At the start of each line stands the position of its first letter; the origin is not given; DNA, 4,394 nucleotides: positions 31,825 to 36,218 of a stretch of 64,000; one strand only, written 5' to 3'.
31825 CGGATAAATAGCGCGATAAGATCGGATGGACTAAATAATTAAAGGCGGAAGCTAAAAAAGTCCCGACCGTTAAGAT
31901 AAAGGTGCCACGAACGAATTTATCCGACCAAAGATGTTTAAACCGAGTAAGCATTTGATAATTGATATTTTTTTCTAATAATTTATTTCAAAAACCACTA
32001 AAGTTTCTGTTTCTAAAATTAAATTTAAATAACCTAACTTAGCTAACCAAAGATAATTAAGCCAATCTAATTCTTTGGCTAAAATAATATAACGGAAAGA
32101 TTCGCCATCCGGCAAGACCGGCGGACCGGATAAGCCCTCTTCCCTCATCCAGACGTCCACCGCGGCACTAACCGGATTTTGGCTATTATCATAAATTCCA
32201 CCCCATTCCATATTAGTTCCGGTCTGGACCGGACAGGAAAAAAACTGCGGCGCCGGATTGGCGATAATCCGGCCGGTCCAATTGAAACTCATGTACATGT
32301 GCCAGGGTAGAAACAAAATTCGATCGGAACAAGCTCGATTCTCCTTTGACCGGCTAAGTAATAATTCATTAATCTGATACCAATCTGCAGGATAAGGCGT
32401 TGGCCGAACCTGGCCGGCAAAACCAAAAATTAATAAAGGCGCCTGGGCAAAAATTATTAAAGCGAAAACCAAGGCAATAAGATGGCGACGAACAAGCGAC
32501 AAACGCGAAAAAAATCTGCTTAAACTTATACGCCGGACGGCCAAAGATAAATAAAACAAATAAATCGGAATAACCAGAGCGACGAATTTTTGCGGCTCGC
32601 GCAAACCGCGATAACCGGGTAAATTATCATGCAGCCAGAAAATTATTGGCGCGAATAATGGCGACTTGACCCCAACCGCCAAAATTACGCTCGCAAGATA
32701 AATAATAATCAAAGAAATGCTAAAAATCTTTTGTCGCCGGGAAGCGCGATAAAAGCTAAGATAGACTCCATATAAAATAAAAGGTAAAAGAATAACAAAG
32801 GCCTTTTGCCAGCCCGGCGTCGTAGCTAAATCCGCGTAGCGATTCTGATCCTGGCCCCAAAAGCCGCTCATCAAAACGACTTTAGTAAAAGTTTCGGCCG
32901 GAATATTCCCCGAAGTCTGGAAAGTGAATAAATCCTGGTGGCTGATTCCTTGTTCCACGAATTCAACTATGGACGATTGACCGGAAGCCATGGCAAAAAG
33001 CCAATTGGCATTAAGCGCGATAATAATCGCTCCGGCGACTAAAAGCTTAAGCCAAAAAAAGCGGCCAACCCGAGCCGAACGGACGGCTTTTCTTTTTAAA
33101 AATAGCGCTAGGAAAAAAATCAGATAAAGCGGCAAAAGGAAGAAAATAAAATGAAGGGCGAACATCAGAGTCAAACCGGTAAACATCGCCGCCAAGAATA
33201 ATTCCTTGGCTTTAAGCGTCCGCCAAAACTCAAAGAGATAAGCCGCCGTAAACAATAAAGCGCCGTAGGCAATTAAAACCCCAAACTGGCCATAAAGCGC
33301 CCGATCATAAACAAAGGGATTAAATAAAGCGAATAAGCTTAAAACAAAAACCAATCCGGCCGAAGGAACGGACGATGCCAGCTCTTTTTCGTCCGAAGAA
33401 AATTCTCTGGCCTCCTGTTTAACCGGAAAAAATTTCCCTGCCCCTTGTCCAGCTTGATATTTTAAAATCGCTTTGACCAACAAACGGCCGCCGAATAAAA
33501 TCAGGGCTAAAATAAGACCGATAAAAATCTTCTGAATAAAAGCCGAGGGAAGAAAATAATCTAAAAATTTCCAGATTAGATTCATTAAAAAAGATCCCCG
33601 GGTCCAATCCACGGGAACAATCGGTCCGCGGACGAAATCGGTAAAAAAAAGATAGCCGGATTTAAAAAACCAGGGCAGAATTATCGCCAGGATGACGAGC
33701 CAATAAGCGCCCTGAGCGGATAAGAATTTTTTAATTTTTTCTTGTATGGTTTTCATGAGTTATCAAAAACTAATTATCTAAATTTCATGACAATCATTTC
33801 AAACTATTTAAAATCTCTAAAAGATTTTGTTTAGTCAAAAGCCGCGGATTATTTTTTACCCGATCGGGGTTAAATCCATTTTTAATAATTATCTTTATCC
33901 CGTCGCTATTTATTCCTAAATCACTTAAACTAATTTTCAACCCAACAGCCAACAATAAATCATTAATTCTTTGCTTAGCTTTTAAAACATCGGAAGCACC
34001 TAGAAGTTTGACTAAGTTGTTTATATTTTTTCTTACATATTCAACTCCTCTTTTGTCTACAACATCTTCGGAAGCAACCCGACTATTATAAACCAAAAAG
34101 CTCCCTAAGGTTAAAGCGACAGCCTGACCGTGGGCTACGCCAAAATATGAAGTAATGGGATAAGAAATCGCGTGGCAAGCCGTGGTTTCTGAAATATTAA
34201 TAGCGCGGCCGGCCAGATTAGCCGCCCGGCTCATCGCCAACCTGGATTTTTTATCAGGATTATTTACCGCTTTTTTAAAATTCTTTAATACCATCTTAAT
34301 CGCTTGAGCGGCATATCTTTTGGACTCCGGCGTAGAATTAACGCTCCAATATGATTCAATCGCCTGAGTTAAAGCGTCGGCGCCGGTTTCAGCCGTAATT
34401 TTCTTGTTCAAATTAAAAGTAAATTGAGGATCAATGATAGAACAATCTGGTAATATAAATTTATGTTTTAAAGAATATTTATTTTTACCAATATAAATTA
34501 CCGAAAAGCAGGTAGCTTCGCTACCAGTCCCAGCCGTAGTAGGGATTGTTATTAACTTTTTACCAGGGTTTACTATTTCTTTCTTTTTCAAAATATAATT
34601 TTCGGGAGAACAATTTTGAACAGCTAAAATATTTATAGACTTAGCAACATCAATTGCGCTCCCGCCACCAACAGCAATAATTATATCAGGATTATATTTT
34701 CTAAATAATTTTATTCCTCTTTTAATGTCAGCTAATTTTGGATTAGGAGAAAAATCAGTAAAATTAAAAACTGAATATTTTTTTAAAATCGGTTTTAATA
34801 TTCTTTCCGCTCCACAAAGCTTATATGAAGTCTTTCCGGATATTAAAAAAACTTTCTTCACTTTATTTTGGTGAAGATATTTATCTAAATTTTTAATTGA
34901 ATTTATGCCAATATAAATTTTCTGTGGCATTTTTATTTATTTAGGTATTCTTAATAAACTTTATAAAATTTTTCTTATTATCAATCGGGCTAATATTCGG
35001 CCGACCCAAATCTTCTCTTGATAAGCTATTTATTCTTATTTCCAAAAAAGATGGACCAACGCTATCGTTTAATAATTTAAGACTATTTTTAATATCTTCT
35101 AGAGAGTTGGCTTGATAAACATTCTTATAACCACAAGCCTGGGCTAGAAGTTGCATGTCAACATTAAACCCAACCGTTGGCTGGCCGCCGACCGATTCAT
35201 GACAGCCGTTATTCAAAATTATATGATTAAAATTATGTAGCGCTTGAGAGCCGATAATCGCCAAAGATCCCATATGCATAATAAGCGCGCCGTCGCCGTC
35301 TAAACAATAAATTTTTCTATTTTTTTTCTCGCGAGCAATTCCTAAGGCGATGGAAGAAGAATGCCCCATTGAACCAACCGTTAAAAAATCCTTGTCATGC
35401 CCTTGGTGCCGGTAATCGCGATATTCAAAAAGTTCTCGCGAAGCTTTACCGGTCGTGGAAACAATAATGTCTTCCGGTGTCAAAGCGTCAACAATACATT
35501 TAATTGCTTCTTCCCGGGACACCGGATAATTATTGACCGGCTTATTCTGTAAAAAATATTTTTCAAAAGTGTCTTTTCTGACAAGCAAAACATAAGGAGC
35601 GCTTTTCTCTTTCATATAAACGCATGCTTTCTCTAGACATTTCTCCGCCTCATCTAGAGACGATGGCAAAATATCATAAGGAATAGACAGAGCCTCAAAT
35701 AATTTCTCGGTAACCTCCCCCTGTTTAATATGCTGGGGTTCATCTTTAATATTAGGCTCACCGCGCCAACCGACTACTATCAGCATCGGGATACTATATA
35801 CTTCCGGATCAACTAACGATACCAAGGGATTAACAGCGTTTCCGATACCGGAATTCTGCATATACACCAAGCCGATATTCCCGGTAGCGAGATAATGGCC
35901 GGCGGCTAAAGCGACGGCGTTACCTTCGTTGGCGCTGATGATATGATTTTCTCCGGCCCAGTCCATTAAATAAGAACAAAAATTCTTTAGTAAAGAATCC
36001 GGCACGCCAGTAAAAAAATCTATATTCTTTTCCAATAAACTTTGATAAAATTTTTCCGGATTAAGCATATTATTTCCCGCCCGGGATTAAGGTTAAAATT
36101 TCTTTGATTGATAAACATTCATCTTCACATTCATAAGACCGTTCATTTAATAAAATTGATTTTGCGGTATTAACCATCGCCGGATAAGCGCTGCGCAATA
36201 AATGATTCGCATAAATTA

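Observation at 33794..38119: Fom1/Fom2/FomC-like phosphonate module wired to a CDP-alcohol phosphotransferase: predicted CMP-2-hydroxyethylphosphonate donor for envelope decoration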

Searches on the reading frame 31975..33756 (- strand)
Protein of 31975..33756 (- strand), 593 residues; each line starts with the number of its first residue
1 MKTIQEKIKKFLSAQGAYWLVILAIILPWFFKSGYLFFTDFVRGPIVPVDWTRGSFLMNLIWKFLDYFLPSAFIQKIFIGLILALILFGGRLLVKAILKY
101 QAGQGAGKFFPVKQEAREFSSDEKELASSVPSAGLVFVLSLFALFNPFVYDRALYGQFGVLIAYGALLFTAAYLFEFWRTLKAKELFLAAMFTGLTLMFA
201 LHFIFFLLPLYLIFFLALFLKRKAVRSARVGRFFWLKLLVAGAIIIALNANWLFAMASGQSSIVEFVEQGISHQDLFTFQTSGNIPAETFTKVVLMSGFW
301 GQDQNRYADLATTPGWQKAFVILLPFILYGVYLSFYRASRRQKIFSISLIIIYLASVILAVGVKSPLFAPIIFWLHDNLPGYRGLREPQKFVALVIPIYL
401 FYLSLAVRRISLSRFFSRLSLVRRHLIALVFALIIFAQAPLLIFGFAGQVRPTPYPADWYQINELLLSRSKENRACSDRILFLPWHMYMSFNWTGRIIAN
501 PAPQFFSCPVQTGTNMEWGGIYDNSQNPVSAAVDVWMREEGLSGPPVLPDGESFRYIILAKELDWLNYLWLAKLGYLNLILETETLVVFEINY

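Call 4: search_protein_families(library=pfam, proteins=[window:31975-33756:-], max_evalue=0.01)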
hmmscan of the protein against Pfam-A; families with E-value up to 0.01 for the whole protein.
window:31975-33756:- (593 aa): 0 families

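Call 5: search_protein_families(library=ncbifam, proteins=[window:31975-33756:-], max_evalue=0.01)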
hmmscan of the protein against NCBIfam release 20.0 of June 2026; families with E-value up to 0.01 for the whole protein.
window:31975-33756:- (593 aa): 1 family
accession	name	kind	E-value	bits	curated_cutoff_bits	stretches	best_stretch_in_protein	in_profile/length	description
NF053599.1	transp_MmpA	equivalog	5.6e-27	94.5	210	1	137-537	97-454/543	MmpA family trehalose lipid delivery protein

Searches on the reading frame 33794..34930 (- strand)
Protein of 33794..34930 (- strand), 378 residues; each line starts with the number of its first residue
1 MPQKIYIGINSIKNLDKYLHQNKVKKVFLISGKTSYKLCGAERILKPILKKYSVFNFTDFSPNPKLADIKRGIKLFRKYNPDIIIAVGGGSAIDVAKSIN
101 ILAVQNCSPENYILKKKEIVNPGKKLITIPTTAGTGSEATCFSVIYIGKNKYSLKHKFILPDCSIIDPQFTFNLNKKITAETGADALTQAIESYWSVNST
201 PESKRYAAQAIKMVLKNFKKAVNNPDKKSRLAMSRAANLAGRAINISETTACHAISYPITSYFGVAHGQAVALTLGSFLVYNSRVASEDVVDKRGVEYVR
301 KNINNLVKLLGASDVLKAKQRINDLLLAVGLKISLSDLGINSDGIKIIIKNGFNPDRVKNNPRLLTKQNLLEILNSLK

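Call 4: search_protein_families(library=pfam, proteins=[window:33794-34930:-], max_evalue=0.01)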
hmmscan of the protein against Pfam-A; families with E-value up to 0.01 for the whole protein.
window:33794-34930:- (378 aa): 3 families
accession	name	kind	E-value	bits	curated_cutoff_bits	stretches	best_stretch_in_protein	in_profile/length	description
PF00465.25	Fe-ADH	-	7e-43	146.6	31.3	1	2-168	1-168/168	Iron-containing alcohol dehydrogenase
PF25137.1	ADH_Fe_C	-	1e-36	126.9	27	1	179-376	1-192/194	Fe-containing alcohol dehydrogenase family, C-terminal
PF13685.12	Fe-ADH_2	-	6.4e-11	42.9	28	1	7-100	2-94/149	Iron-containing alcohol dehydrogenase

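Call 5: search_protein_families(library=ncbifam, proteins=[window:33794-34930:-], max_evalue=0.01)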
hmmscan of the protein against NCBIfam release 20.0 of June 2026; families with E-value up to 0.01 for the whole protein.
window:33794-34930:- (378 aa): 18 families
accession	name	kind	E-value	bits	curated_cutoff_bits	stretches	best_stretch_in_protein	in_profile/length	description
NF010378.0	PRK13805.1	equivalog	2.5e-59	201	951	1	1-375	461-861/872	bifunctional acetaldehyde-CoA/alcohol dehydrogenase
TIGR03405.1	Phn_Fe-ADH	equivalog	1.8e-56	191.5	423.7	1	2-360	4-351/355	iron-containing alcohol dehydrogenase PsrA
NF041833.1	Fe_ADH_ErcA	equivalog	1.8e-55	188.6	550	1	6-374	12-378/382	alcohol dehydrogenase-like regulatory protein ErcA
TIGR02638.1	lactal_redase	equivalog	8.7e-51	172.9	523.15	1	3-373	8-378/379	lactaldehyde reductase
NF053866.1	CholDhdGbsBBac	equivalog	2.4e-49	168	550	1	1-373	14-386/392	choline dehydrogenase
NF058672.1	4HyButDHCUPNE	equivalog_domain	8.7e-46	156.8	500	1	4-375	9-375/378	4-hydroxybutyrate dehydrogenase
NF007911.0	PRK10624.1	equivalog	9.5e-46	156.4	537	1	5-375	11-379/382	lactaldehyde reductase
NF050025.1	SulfAcetaldRedSarD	equivalog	4.9e-43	147.4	700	1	4-375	10-382/385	sulfoacetaldehyde reductase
NF007363.0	PRK09860.1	equivalog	6.2e-42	144.1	581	1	6-373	13-378/383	L-threonine dehydrogenase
NF011998.0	PRK15454.1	equivalog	3.8e-39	134.6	556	1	63-373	89-390/395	ethanolamine utilization ethanol dehydrogenase EutG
NF011717.0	PRK15138.1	equivalog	1.5e-22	80.2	645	1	2-350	9-358/387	alcohol dehydrogenase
TIGR04266.1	NDMA_methanol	equivalog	1.2e-20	73.7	625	1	58-284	72-305/420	NDMA-dependent methanol dehydrogenase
NF006941.0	PRK09423.1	subfamily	4e-13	48.9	336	1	2-101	8-105/367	glycerol dehydrogenase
NF041822.1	daptide_DH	equivalog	1.4e-12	47.2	300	1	80-235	54-223/363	daptide-type RiPP biosynthesis dehydogenase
NF002022.0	PRK00843.1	equivalog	8e-11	41.5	413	1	1-99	10-106/350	NAD(P)-dependent glycerol-1-phosphate dehydrogenase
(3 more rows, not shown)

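Call 7: search_solved_structures(query=window:33794-34930:-, max_evalue=1e-20)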
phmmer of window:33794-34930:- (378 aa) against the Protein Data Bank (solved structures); distinct sequences matched with E-value up to 1e-20: 31.
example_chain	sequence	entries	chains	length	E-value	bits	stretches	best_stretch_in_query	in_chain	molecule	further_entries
6jko_A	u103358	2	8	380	1.1e-48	169.3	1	56-367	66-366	Methanol dehydrogenase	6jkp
3owo_A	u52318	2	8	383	6.6e-40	140.4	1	10-370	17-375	Alcohol dehydrogenase 2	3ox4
1vhd_A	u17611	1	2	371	2.5e-39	138.5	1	24-288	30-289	alcohol dehydrogenase, iron-containing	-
1o2d_A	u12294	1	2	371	2.5e-39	138.5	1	24-288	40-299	Alcohol dehydrogenase, iron-containing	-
8zwd_B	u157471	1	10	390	6.6e-39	137.1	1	3-375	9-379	NAD(P)-dependent methanol dehydrogenase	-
8zrl_A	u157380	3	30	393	5.5e-38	134.1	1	2-375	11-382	NAD-dependent methanol dehydrogenase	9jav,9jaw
3zdr_A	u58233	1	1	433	2.1e-36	128.9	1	2-285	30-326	ALCOHOL DEHYDROGENASE DOMAIN OF THE BIFUNCTIONAL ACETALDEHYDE DEHYDROGENASE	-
13he_A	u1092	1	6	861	3.7e-35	124.8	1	2-288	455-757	Aldehyde-alcohol dehydrogenase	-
8uhw_A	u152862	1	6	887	3.9e-35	124.7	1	2-288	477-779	Aldehyde-alcohol dehydrogenase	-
3bfj_A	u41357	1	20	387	1e-34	123.4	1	53-373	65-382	1,3-propanediol oxidoreductase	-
4fr2_A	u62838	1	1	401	3.1e-34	121.8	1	51-374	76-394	1,3-propanediol dehydrogenase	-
9ldl_C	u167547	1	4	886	2.3e-30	109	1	38-350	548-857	Aldehyde dehydrogenase family protein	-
9jx4_A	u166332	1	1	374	7.7e-29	104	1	3-291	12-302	Aldehyde-alcohol dehydrogenase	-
7dag_A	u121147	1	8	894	8.4e-28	100.6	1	25-284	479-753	Aldehyde-alcohol dehydrogenase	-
6scg_A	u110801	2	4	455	1.1e-27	100.2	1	25-283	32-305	Aldehyde-alcohol dehydrogenase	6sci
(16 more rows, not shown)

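Call 81: find_homologous_proteins(query=window:33794-34930:-, max_evalue=1e-30)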
Query window:33794-34930:- (378 aa): 7637 proteins with E <= 1e-30 among 8000 candidates; the best 120 are listed.
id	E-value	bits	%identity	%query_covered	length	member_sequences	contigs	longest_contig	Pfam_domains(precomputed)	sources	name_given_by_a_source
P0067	3.6e-242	821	100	100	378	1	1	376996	PF13685.13,PF25137.1,PF00465.26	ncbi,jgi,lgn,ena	ncbi:MAG: phosphonoacetaldehyde reductase [Patescibacteria group bacterium]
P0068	1.0e-241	819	100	100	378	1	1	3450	PF13685.13,PF25137.1,PF00465.26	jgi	jgi:alcohol dehydrogenase class IV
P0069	1.7e-195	667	81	100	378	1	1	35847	PF13685.13,PF25137.1,PF00465.26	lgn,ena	-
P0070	7.3e-179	612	73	100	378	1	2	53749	PF13685.13,PF25137.1,PF00465.26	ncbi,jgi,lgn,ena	ncbi:MAG: phosphonoacetaldehyde reductase [Patescibacteria group bacterium]|jgi:alcohol dehydrogenas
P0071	9.4e-178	609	72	99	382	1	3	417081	PF13685.13,PF25137.1,PF00465.26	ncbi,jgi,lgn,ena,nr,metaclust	ncbi:TPA: alcohol dehydrogenase [Candidatus Falkowbacteria bacterium]|nr:MAG: Iron-containing alcoho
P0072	1.6e-168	578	68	100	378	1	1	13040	PF13685.13,PF25137.1,PF00465.26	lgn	-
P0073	1.5e-167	575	69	100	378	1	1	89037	PF13685.13,PF25137.1,PF00465.26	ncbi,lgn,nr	ncbi:MAG: phosphonoacetaldehyde reductase [Candidatus Falkowbacteria bacterium]|nr:phosphonoacetalde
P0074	8.6e-166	569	70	100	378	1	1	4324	PF13685.13,PF25137.1,PF00465.26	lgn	-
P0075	7.1e-158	543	65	99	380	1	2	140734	PF13685.13,PF25137.1,PF00465.26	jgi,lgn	jgi:alcohol dehydrogenase class IV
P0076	1.7e-156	539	66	99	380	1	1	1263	PF13685.13,PF25137.1,PF00465.26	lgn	-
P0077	5.9e-156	537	65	99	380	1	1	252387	PF13685.13,PF25137.1,PF00465.26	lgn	-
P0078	3.4e-145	502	64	99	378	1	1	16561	PF13685.13,PF25137.1,PF00465.26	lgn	-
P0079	3.2e-143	495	60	100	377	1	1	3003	PF13685.13,PF25137.1,PF00465.26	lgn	-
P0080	1.0e-142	493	60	99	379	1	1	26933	PF13685.13,PF25137.1,PF00465.26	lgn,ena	-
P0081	4.7e-141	488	58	100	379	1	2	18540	PF13685.13,PF25137.1,PF00465.26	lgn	-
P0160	6.1e-127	442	56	99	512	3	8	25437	PF13685.13,PF01467.33,PF25137.1,PF00465.26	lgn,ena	-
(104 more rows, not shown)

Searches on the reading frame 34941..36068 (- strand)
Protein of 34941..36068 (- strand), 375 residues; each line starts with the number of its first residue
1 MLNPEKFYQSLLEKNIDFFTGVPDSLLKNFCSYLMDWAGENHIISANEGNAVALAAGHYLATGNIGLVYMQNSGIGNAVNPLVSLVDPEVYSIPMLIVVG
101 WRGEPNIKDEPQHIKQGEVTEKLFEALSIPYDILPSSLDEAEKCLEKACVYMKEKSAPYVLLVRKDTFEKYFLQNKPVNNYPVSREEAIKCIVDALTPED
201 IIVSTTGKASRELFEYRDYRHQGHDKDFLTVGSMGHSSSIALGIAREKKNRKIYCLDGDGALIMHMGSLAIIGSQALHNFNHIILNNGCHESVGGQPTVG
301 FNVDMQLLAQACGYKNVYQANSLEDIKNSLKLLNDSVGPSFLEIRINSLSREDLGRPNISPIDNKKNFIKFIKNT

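Call 4: search_protein_families(library=pfam, proteins=[window:34941-36068:-], max_evalue=0.01)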
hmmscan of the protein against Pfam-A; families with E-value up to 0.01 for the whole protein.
window:34941-36068:- (375 aa): 2 families
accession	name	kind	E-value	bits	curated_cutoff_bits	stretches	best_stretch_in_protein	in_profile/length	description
PF02775.26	TPP_enzyme_C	-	1.8e-16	60.7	21.9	1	208-344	4-151/151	Thiamine pyrophosphate enzyme, C-terminal TPP binding domain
PF02776.23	TPP_enzyme_N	-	5.5e-15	55.6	26.8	1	8-118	8-113/119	Thiamine pyrophosphate enzyme, N-terminal TPP binding domain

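Call 5: search_protein_families(library=ncbifam, proteins=[window:34941-36068:-], max_evalue=0.01)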
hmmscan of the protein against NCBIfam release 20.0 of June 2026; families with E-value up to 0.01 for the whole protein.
window:34941-36068:- (375 aa): 41 families (the best 25 are shown)
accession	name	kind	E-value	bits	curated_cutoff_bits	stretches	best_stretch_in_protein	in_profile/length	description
TIGR03297.1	Ppyr-DeCO2ase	equivalog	9.8e-149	495.2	312.5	1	15-372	1-360/360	phosphonopyruvate decarboxylase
TIGR03846.1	sulfopy_beta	equivalog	3.8e-36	124.7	221.5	1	185-371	1-180/182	sulfopyruvate decarboxylase subunit beta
TIGR03845.1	sulfopyru_alph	equivalog_domain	1.9e-26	92.9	147.95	1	6-166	3-158/160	sulfopyruvate decarboxylase subunit alpha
NF004813.0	PRK06163.1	equivalog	1.6e-23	83.5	240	1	183-367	13-191/202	hypothetical protein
TIGR00118.1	acolac_lg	equivalog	3e-12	45.8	538.35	2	180-347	358-535/557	biosynthetic-type acetolactate synthase large subunit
NF006016.1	PRK08155.1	equivalog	1.3e-11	43.6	870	1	164-298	341-474/554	acetolactate synthase large subunit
NF005860.0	PRK07789.1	equivalog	2.7e-11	42.5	881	2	9-105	42-136/615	acetolactate synthase large subunit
NF005584.0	PRK07282.1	equivalog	3.8e-11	42.2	970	2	9-107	18-114/566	acetolactate synthase large subunit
NF006052.0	PRK08199.1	subfamily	1.3e-10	40.2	539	1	175-290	359-472/559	thiamine pyrophosphate protein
NF005485.1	PRK07092.1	equivalog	1e-09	37.7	493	2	173-346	338-518/523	benzoylformate decarboxylase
NF006524.0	PRK08978.1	equivalog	1.2e-09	37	738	2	212-288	379-456/548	acetolactate synthase 2 catalytic subunit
NF004710.0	PRK06048.1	equivalog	6.6e-09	34.8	976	2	195-289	377-470/561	acetolactate synthase large subunit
NF005228.0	PRK06725.1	equivalog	1.5e-08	33.3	991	2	38-107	52-119/571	acetolactate synthase large subunit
NF006319.0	PRK08527.1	equivalog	2.1e-08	33.1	905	2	231-288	414-470/565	acetolactate synthase large subunit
NF005936.0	PRK07979.1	equivalog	5.7e-08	31.5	1080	1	7-100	10-101/574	acetolactate synthase 3 large subunit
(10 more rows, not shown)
